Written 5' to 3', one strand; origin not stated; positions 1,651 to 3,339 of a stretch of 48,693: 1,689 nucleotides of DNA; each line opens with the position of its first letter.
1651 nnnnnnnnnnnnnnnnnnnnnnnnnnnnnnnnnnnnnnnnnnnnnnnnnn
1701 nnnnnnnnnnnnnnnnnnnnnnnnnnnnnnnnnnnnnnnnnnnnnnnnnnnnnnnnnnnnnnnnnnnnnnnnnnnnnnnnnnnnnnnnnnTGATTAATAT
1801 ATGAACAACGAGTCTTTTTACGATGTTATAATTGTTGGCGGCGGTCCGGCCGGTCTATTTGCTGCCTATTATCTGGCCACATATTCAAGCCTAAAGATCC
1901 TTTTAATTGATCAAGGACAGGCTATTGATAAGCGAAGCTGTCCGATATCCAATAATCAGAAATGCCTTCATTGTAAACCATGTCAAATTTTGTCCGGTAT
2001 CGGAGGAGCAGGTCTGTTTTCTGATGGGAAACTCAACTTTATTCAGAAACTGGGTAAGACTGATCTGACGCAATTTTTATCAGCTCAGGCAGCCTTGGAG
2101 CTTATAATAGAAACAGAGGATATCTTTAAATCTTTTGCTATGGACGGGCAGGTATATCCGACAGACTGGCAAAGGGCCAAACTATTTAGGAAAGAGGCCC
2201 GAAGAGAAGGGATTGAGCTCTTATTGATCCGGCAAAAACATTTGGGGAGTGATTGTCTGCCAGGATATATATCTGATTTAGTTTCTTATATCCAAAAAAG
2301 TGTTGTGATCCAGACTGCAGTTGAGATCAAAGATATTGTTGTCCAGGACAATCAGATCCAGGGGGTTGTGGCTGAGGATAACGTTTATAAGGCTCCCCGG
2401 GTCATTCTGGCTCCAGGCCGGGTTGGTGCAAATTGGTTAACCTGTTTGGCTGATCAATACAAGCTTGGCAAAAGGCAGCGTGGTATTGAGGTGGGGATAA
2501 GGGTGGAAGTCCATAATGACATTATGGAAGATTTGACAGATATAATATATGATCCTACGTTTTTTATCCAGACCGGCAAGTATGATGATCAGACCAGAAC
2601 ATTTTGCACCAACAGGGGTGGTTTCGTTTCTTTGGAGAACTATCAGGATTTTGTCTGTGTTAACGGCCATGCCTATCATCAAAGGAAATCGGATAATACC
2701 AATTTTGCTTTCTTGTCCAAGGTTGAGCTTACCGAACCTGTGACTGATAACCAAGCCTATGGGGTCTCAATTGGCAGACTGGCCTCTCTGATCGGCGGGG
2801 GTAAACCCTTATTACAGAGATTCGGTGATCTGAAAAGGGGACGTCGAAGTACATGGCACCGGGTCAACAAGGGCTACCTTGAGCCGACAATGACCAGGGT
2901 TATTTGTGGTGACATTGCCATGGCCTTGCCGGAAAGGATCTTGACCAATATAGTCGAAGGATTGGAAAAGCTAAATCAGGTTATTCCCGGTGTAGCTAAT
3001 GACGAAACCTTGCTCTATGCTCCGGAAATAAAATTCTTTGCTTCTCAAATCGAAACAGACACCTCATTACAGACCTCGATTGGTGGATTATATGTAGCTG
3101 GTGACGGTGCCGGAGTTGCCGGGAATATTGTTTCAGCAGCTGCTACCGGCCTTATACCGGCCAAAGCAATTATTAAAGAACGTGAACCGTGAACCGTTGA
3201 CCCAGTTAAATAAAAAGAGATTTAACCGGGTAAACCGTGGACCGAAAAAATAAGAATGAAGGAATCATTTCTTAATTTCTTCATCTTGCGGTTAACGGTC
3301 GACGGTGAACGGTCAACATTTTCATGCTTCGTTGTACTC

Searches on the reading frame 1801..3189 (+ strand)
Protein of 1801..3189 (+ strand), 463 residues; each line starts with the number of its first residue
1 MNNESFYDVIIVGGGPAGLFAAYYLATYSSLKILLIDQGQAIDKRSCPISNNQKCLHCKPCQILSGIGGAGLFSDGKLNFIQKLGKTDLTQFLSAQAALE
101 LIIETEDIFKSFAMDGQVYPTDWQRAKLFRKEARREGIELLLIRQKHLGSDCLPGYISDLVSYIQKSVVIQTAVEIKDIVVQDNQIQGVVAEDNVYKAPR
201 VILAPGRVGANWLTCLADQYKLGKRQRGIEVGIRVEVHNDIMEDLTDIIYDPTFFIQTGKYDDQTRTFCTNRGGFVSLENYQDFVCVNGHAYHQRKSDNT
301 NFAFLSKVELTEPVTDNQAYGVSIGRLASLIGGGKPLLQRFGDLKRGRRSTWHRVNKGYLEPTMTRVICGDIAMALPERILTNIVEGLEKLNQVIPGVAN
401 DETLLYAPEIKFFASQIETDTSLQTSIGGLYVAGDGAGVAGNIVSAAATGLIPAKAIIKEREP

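Call 11: search_protein_families(library=ncbifam, proteins=[window:1801-3189:+])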
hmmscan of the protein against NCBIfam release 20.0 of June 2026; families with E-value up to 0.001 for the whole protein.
window:1801-3189:+ (463 aa): 28 families (the best 25 are shown)
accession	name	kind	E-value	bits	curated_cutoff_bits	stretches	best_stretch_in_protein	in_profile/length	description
TIGR00275.1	TIGR00275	subfamily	7.6e-09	34.9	183.8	1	9-44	1-35/401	aminoacetone oxidase family FAD-binding enzyme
TIGR01292.1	TRX_reduct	equivalog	1.5e-08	33.9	343.45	1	7-39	1-32/300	thioredoxin-disulfide reductase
TIGR02032.1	GG-red-SF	subfamily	6.9e-08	32.5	158.8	1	7-47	1-40/297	geranylgeranyl reductase family protein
TIGR00292.1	TIGR00292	equivalog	2.2e-07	30.4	148.3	1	7-39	22-53/254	sulfide-dependent adenosine diphosphate thiazole synthase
TIGR03143.1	AhpF_homolog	hypoth_equivalog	3e-07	29.4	687.65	1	4-40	2-37/555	putative alkyl hydroperoxide reductase F subunit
TIGR01988.1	Ubi-OHases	subfamily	4e-06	25.9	224.65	1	8-68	1-61/387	ubiquinone biosynthesis hydroxylase, UbiH/UbiF/VisC/COQ6 family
TIGR00136.1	mnmG_gidA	equivalog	4.4e-06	25.3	524.85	0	372-452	306-380/616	tRNA uridine-5-carboxymethylaminomethyl(34) synthesis enzyme MnmG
TIGR04542.1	GMC_mycofac_2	equivalog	5e-06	25.8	400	0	165-213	183-231/425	mycofactocin system GMC family oxidoreductase MftG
NF005331.0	PRK06854.1-2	equivalog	7.5e-06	24.7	557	0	7-40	10-44/563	adenylyl-sulfate reductase subunit alpha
NF005701.0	PRK07512.1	equivalog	1e-05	24.1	528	0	165-212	149-200/516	L-aspartate oxidase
NF038171.1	maturase_LodB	equivalog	2.3e-05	23.6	400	1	8-40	1-33/361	lysine-epsilon-oxidase maturase LodB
TIGR03140.1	AhpF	equivalog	2.7e-05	22.9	502.9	0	3-27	209-233/515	alkyl hydroperoxide reductase subunit F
NF003585.0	PRK05249.1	equivalog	3.5e-05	22.6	465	0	3-42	3-41/464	Si-specific NAD(P)(+) transhydrogenase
TIGR00551.1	nadB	equivalog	8e-05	21.5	452.75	0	160-257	134-231/489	L-aspartate oxidase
NF006131.0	PRK08275.1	equivalog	8.7e-05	21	587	0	5-51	9-54/577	fumarate reductase/succinate dehydrogenase flavoprotein subunit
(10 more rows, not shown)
